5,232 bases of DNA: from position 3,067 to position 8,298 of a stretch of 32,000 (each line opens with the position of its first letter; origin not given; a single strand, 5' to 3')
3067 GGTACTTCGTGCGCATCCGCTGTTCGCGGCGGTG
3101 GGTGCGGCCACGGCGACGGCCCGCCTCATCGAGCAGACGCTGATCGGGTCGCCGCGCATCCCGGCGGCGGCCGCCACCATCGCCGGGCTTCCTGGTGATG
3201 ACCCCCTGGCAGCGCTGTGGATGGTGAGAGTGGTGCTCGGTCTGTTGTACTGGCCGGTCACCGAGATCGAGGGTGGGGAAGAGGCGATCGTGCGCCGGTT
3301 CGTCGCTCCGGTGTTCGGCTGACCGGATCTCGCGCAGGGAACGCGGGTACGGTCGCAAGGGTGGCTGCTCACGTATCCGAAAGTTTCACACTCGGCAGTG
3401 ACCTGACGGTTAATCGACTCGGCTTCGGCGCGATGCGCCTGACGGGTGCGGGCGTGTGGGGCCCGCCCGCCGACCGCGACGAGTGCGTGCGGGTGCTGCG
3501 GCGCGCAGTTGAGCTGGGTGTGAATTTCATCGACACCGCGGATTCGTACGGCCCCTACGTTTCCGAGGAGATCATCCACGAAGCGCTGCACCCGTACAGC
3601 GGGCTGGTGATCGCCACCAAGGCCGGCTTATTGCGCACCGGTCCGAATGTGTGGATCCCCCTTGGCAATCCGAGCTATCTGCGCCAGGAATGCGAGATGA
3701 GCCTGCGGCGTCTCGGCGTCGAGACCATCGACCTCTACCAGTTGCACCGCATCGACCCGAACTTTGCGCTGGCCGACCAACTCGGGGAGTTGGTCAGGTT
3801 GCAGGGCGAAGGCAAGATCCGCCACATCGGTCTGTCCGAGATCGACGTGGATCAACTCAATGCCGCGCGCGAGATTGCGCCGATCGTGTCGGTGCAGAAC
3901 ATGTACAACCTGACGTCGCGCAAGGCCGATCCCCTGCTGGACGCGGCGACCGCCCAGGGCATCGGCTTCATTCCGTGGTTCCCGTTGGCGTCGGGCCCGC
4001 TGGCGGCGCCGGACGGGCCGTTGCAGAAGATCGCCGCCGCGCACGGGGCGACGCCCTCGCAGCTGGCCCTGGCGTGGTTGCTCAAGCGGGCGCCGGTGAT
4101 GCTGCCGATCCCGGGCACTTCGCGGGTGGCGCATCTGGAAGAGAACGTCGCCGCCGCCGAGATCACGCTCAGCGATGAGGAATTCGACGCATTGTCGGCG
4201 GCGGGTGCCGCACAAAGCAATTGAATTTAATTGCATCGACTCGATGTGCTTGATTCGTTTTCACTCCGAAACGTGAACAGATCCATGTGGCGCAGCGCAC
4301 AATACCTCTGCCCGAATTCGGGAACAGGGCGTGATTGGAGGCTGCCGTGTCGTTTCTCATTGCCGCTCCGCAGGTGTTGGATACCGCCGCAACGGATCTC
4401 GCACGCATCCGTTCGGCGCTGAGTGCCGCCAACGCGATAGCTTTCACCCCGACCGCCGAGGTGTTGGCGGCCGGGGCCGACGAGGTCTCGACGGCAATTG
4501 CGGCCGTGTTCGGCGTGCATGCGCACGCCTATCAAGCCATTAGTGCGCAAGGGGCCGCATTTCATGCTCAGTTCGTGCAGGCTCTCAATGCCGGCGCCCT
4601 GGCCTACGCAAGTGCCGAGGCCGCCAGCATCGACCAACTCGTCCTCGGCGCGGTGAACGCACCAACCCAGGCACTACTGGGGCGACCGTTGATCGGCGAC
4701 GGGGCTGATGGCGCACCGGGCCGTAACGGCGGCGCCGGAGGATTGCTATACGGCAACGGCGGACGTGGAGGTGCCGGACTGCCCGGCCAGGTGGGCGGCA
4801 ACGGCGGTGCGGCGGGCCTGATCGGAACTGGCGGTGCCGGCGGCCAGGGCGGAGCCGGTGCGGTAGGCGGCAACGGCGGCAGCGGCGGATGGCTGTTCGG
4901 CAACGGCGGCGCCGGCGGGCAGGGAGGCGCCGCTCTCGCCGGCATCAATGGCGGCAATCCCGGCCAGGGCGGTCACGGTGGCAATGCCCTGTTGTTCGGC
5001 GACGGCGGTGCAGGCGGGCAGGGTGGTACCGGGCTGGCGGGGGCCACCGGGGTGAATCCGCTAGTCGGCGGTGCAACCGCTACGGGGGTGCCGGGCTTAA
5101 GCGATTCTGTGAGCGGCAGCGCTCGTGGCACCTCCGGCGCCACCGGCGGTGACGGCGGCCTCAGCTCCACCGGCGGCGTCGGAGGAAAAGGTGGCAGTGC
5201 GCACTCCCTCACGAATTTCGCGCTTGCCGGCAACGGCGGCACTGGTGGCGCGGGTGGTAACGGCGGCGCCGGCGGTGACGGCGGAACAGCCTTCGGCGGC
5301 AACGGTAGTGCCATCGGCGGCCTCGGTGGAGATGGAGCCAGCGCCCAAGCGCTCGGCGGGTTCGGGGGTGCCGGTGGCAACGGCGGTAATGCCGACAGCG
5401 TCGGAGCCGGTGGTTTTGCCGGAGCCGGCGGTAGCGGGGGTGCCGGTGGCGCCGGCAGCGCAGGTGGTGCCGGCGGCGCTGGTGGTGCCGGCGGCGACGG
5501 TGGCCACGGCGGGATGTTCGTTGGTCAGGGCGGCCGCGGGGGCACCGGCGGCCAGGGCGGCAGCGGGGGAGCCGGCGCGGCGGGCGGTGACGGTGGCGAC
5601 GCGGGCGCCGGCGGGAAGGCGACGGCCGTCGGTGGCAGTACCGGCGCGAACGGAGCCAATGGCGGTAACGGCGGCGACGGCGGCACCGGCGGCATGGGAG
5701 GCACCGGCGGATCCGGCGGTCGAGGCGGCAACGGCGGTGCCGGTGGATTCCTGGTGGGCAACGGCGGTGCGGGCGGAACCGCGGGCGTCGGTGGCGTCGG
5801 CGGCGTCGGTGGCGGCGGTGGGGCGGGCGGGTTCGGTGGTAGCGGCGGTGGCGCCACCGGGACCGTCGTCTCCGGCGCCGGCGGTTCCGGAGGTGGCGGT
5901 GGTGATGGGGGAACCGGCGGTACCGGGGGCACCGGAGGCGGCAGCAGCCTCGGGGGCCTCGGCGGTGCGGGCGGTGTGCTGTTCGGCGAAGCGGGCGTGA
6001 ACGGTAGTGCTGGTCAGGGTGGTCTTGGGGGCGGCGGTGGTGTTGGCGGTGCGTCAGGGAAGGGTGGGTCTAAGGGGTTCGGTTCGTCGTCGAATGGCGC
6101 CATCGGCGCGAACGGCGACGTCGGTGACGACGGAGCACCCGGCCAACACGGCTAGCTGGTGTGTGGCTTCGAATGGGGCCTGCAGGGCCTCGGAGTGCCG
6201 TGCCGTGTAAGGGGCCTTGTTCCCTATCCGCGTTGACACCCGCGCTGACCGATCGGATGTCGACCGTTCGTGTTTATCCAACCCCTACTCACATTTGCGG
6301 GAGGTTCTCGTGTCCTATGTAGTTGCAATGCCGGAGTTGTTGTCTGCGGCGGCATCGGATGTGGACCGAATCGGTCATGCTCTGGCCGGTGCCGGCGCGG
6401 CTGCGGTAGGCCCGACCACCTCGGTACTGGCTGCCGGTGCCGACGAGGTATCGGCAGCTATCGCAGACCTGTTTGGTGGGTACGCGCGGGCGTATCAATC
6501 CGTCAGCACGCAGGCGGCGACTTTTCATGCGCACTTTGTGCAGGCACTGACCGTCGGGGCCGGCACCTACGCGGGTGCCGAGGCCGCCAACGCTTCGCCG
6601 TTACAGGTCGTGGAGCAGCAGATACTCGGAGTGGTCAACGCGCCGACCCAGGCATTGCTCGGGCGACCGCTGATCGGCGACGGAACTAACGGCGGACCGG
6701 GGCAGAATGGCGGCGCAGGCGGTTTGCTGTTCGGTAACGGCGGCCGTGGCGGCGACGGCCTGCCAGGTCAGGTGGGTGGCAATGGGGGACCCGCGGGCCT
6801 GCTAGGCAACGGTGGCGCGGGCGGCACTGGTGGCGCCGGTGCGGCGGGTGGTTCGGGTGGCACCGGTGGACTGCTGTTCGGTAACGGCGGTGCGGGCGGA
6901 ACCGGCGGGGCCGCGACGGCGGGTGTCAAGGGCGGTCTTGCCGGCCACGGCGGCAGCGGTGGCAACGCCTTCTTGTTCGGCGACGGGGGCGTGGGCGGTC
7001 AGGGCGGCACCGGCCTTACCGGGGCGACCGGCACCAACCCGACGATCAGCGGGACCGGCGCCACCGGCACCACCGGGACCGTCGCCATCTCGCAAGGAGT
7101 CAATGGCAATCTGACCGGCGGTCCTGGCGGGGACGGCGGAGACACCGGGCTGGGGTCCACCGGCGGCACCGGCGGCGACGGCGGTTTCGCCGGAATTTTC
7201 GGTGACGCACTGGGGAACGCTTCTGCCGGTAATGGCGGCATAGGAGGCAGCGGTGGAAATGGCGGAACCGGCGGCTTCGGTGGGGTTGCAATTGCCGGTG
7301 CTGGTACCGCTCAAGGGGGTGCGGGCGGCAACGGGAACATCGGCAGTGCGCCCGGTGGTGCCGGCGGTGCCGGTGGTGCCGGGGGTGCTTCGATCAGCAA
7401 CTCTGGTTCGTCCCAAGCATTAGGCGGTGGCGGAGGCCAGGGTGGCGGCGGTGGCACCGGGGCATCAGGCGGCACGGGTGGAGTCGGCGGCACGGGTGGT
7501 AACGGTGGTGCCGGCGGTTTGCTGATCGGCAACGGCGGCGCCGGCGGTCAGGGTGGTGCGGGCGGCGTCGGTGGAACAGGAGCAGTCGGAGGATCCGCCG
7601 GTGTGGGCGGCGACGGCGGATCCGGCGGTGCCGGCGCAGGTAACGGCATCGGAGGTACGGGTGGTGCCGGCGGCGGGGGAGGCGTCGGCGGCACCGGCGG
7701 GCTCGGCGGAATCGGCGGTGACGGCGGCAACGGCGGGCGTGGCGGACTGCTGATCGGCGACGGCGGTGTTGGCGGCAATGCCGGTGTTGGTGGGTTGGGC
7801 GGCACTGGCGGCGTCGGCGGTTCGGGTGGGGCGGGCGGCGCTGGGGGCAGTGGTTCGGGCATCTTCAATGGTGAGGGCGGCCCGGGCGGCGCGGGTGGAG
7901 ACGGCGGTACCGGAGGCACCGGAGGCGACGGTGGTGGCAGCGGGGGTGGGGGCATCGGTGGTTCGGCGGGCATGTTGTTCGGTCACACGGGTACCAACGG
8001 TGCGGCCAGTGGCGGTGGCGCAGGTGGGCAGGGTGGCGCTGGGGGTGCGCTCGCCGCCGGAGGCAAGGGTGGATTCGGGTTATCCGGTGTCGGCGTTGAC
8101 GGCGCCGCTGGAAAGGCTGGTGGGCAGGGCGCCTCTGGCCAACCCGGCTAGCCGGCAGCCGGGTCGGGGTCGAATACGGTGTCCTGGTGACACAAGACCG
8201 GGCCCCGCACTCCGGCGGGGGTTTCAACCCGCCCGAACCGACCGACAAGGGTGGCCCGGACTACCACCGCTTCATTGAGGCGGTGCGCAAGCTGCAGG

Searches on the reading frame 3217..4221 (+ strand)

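Call 38: search_protein_families(library=pfam, proteins=[window:3217-4221:+], max_evalue=0.00001)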
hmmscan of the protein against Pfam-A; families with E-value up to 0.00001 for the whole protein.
window:3217-4221:+ (335 aa): 1 family
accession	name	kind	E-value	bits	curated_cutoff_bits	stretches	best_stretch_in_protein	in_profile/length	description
PF00248.27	Aldo_ket_red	-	1.5e-66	224.9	24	1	67-328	1-288/291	Aldo/keto reductase family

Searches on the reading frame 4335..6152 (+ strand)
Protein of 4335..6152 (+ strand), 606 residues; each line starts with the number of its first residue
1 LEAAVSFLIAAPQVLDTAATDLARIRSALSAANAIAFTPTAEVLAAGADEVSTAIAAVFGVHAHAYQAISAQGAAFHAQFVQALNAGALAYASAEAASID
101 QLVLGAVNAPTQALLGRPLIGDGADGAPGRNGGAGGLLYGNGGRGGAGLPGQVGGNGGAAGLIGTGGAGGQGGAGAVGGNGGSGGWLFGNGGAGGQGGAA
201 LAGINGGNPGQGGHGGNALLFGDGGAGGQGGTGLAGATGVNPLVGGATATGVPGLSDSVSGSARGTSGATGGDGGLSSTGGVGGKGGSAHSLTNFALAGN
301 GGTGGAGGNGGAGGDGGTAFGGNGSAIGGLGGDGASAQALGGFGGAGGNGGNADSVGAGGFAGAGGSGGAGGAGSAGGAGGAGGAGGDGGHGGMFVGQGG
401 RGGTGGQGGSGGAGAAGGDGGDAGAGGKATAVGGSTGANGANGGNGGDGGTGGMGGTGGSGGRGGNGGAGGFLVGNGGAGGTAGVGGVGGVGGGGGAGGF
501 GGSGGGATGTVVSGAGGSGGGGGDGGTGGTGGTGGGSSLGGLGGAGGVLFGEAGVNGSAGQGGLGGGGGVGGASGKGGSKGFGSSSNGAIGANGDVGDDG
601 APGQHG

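Call 38: search_protein_families(library=pfam, proteins=[window:4335-6152:+], max_evalue=0.00001)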
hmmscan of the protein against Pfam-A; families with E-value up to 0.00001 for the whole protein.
window:4335-6152:+ (606 aa): 2 families
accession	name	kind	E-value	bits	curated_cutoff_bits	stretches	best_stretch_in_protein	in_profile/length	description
PF00934.25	PE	-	2.2e-31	108.4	22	1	8-97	1-90/91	PE family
PF21526.2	PGRS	-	3.2e-12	47.1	27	1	120-187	1-73/73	PGRS repeats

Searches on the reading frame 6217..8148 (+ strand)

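Call 38: search_protein_families(library=pfam, proteins=[window:6217-8148:+], max_evalue=0.00001)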
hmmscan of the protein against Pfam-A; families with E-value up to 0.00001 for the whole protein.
window:6217-8148:+ (644 aa): 2 families
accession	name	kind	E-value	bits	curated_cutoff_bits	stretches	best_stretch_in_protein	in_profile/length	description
PF00934.25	PE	-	2.2e-31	108.4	22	1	35-125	1-91/91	PE family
PF21526.2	PGRS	-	6.3e-12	46.1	27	1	153-220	1-73/73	PGRS repeats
